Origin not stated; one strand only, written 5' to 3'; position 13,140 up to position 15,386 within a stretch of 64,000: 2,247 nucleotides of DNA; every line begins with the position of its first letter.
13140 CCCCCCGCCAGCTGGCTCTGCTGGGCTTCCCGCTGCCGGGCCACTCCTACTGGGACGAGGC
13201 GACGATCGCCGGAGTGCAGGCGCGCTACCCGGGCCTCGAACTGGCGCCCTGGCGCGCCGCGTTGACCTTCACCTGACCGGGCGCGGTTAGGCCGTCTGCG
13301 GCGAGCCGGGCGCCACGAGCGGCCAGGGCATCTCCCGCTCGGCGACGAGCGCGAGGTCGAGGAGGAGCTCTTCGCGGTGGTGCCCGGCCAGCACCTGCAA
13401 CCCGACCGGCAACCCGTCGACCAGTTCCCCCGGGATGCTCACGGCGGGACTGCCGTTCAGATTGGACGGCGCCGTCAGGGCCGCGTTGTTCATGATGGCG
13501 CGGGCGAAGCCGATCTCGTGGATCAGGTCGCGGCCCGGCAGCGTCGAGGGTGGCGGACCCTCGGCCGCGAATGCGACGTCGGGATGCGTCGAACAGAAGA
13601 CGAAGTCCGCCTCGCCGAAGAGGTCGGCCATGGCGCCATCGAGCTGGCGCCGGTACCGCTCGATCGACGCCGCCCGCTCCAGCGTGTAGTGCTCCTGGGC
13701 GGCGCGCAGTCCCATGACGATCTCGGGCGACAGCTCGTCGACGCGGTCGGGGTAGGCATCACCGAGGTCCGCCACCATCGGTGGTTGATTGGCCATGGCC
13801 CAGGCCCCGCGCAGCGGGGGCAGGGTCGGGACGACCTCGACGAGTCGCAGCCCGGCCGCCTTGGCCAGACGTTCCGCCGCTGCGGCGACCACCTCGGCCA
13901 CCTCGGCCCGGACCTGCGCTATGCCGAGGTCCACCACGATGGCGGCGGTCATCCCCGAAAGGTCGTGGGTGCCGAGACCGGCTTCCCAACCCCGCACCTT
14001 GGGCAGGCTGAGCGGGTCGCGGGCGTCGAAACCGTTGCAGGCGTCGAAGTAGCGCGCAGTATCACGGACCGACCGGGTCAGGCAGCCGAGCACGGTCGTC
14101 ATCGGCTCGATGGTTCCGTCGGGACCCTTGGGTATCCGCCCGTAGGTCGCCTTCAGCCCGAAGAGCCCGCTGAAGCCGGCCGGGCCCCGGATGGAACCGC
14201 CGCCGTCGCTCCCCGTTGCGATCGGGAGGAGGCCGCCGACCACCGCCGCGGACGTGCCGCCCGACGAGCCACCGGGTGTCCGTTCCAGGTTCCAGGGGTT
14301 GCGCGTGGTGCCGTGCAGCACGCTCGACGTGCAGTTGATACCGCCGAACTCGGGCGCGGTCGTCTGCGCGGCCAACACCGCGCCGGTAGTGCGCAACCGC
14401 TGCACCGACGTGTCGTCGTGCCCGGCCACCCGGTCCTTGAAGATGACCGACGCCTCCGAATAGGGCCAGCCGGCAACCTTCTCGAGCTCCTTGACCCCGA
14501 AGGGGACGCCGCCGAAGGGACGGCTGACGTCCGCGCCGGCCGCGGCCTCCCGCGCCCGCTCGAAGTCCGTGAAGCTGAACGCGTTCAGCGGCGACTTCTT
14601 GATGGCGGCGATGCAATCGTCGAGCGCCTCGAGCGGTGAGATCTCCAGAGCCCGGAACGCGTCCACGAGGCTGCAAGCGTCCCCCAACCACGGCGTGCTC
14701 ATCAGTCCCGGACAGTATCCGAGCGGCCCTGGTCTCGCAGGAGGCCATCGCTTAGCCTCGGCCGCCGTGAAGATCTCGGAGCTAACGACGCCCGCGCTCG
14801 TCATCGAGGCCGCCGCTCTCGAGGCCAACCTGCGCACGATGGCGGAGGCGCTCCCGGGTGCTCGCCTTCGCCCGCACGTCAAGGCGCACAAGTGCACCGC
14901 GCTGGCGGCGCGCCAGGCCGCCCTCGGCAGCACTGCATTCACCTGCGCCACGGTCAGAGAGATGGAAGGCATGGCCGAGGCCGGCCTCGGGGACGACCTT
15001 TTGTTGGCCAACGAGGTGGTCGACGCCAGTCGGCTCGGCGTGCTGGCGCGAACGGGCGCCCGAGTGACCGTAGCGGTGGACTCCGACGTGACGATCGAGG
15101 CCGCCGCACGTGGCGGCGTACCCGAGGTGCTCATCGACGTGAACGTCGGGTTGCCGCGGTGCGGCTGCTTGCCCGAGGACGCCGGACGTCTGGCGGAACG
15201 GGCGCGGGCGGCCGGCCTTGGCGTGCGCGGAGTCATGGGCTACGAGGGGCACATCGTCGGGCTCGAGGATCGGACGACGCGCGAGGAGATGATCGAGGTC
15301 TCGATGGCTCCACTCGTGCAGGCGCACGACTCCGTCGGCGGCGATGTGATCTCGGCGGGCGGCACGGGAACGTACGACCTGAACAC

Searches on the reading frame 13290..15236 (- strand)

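Call 27: search_protein_families(library=ncbifam, proteins=[window:13290-15236:-], max_evalue=1e-10)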
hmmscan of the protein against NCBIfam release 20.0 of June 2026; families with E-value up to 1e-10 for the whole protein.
window:13290-15236:- (649 aa): 25 families
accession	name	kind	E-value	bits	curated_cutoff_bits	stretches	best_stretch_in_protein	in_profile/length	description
NF004815.0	PRK06169.1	equivalog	7.8e-83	278.6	506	1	186-643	11-466/471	amidase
NF005450.0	PRK07042.1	equivalog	1.3e-64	218.4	458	1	187-634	9-450/464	amidase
NF005899.0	PRK07869.1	equivalog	9.9e-61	205.9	418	1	186-641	16-467/471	amidase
NF005687.0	PRK07487.1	subfamily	2.4e-60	204.7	428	1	183-634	6-454/468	amidase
NF004816.0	PRK06170.1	equivalog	1.1e-56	192.5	503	1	188-636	15-482/493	amidase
NF004717.0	PRK06061.1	equivalog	1.9e-54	185.1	498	1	202-644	34-475/483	amidase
NF005099.0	PRK06529.1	equivalog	1.3e-53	182.5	505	1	186-467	5-289/484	amidase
NF005686.0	PRK07486.1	subfamily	5.2e-52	177.1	465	1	188-641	17-478/486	amidase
NF006631.0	PRK09201.1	equivalog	1.8e-49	168.7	461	1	188-634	10-453/466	AtzE family amidohydrolase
NF009119.0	PRK12470.1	equivalog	7.5e-49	167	498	1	215-643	41-459/462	amidase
TIGR00132.1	gatA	equivalog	3.4e-48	164.6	481.1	1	207-468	21-284/466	Asp-tRNA(Asn)/Glu-tRNA(Gln) amidotransferase subunit GatA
TIGR02715.1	amido_AtzE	subfamily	1.7e-46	159.2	425.75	1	189-634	4-446/452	AtzE family amidohydrolase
NF005565.0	PRK07235.1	subfamily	2.9e-40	138.4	545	1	246-467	93-315/506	amidase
NF005688.0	PRK07488.1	equivalog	8.8e-40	137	532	1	190-636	16-466/474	indoleacetamide hydrolase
NF006169.0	PRK08310.1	equivalog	8e-35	120.9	391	1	214-630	4-388/395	amidase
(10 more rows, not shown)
